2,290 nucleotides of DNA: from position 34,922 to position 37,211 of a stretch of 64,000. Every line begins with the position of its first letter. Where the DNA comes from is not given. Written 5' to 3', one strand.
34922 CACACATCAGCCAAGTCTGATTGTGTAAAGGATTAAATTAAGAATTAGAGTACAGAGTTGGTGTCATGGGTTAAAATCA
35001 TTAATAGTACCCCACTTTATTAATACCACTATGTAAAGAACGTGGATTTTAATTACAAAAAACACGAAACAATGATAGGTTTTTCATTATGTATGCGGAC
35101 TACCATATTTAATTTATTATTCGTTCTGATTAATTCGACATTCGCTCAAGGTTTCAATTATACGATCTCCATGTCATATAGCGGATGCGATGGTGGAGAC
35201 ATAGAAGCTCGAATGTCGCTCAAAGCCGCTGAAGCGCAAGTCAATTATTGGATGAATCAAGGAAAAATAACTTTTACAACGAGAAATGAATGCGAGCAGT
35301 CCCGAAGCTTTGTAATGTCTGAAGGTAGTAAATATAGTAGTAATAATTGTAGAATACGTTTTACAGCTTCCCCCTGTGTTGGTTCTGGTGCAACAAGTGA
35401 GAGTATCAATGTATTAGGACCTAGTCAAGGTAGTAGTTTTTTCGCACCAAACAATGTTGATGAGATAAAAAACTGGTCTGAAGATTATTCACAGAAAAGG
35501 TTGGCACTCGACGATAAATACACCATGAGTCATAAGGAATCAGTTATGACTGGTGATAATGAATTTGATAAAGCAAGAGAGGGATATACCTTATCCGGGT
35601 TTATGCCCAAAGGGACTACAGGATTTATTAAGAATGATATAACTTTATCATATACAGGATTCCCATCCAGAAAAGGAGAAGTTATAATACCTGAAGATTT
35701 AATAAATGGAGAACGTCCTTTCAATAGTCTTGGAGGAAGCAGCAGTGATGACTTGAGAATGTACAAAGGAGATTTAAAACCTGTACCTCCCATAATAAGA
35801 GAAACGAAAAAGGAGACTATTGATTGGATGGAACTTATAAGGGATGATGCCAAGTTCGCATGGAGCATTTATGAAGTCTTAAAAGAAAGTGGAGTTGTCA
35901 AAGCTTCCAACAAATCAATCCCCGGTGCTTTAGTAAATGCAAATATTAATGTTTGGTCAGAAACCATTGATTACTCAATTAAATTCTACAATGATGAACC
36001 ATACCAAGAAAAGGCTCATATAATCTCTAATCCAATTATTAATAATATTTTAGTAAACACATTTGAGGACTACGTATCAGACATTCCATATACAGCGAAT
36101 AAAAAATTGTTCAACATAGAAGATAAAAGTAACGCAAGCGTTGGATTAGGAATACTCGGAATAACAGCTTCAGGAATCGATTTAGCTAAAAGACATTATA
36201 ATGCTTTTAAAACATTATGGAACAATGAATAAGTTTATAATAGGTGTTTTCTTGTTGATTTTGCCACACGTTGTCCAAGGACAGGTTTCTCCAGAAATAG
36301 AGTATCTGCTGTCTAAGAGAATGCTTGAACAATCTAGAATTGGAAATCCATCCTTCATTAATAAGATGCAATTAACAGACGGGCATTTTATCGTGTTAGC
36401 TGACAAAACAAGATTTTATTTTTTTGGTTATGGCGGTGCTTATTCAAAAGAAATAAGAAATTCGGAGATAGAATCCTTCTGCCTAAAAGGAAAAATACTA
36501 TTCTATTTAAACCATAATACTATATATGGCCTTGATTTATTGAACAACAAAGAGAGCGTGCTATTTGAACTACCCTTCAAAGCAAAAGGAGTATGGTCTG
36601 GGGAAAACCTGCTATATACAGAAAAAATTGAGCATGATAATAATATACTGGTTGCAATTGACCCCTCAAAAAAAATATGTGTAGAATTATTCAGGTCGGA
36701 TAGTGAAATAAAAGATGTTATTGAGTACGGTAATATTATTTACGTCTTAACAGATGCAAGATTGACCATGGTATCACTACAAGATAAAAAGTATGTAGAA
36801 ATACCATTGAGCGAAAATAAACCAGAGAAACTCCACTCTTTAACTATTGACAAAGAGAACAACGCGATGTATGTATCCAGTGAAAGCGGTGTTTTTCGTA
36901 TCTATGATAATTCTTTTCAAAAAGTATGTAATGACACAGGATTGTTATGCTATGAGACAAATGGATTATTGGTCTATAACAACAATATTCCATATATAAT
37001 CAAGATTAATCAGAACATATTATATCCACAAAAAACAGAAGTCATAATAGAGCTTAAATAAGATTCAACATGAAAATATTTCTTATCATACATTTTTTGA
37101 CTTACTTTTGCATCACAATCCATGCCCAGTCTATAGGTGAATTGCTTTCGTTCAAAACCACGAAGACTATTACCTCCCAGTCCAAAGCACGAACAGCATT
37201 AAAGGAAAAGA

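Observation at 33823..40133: Island A: seven-gene, translationally coupled operon of exported/outer-membrane proteins with no assignable function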

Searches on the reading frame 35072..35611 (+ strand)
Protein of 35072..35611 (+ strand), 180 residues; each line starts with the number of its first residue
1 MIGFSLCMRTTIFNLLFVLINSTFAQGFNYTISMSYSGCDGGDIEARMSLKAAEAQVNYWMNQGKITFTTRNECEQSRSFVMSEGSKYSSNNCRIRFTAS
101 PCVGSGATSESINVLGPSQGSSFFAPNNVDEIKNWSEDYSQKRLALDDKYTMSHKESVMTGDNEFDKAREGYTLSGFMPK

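Call 53: search_protein_representatives(protein=window:35072-35611:+)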
Query: 180 residues. Proteins with E-value up to 0.001 (for the whole library): 130; up to 1e-10: 66; up to 1e-30: 4. The best 130 are listed.
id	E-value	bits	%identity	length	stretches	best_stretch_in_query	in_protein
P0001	1.2e-92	324.8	100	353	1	34-180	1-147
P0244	3.4e-41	157.4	48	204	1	15-175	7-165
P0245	1.0e-35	139.5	43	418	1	15-172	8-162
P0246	3.2e-33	131.4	49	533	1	23-169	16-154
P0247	2.3e-28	115.6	40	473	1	16-170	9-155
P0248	1.7e-26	109.6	38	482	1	18-179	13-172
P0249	8.8e-24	100.7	41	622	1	15-141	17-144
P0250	8.3e-23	97.5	36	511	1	8-169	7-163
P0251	1.3e-22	96.9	38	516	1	12-171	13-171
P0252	1.5e-22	96.7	38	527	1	27-169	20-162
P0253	1.5e-22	96.7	37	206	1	22-179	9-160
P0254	7.6e-22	94.4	42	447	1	28-172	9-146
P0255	4.5e-21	91.9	36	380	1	12-177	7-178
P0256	1.1e-20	90.7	36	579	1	4-169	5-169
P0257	8.5e-20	87.7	36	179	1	20-171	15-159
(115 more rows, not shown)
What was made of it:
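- There are 130 N-domain clusters of 132-766 aa, and the domain is always N-terminal (call 53). The distribution is patchy and limited to one genus, and the family is rare: 130 N-domain clusters among 1.84e9 representatives (call 53).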

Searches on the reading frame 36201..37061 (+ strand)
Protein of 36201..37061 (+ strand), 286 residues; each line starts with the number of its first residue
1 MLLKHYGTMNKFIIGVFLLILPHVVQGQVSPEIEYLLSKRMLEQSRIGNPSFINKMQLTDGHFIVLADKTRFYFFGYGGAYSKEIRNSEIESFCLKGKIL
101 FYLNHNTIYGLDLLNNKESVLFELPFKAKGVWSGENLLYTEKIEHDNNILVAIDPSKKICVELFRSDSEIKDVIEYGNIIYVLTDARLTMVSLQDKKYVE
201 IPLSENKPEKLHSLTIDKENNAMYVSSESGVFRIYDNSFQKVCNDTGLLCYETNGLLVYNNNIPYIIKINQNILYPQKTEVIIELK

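Call 3: search_protein_families(library=pfam, proteins=[window:36201-37061:+], max_evalue=1)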
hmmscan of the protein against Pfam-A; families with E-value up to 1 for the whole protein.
window:36201-37061:+ (286 aa): 3 families
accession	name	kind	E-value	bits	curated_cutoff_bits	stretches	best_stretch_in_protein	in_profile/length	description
PF24796.1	WDR55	-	0.026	14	200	1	179-243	152-215/296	WDR55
PF05131.20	Pep3_Vps18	-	0.036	13.5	23.1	1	182-234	299-351/353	Pep3/Vps18/deep orange beta-propeller domain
PF05048.19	NosD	-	0.21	11.4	23.6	1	197-263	104-169/212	Periplasmic copper-binding protein (NosD)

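Call 4: search_protein_families(library=ncbifam, proteins=[window:36201-37061:+], max_evalue=1)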
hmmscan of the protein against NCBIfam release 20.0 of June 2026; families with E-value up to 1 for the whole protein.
window:36201-37061:+ (286 aa): 2 families
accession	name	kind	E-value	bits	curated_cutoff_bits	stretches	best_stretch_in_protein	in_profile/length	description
NF038245.1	bile_salt_hydro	equivalog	0.0036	16.6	350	1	170-245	95-174/314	choloylglycine hydrolase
NF045728.1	glycosyl_F510_1955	equivalog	0.19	10.9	175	1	209-243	5-39/246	F510_1955 family glycosylhydrolase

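Call 68: search_solved_structures(query=window:36225-37061:+, max_evalue=5)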
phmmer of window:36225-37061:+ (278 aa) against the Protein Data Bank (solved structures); distinct sequences matched with E-value up to 5: 2.
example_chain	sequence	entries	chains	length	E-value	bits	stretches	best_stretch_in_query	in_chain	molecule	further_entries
8xih_A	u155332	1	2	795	0.024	17.4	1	48-141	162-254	Piwi domain-containing protein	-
9wmd_A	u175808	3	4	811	0.025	17.4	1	48-141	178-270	Piwi domain-containing protein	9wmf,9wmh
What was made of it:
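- The window's own cargo C-terminus and P4 have no detectable family (calls 3, 4, 68).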

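Call 95: search_protein_families(library=padloc, proteins=[window:36225-37061:+], max_evalue=0.01)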
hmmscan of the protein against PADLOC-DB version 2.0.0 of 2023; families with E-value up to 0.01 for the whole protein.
window:36225-37061:+ (278 aa): 0 families
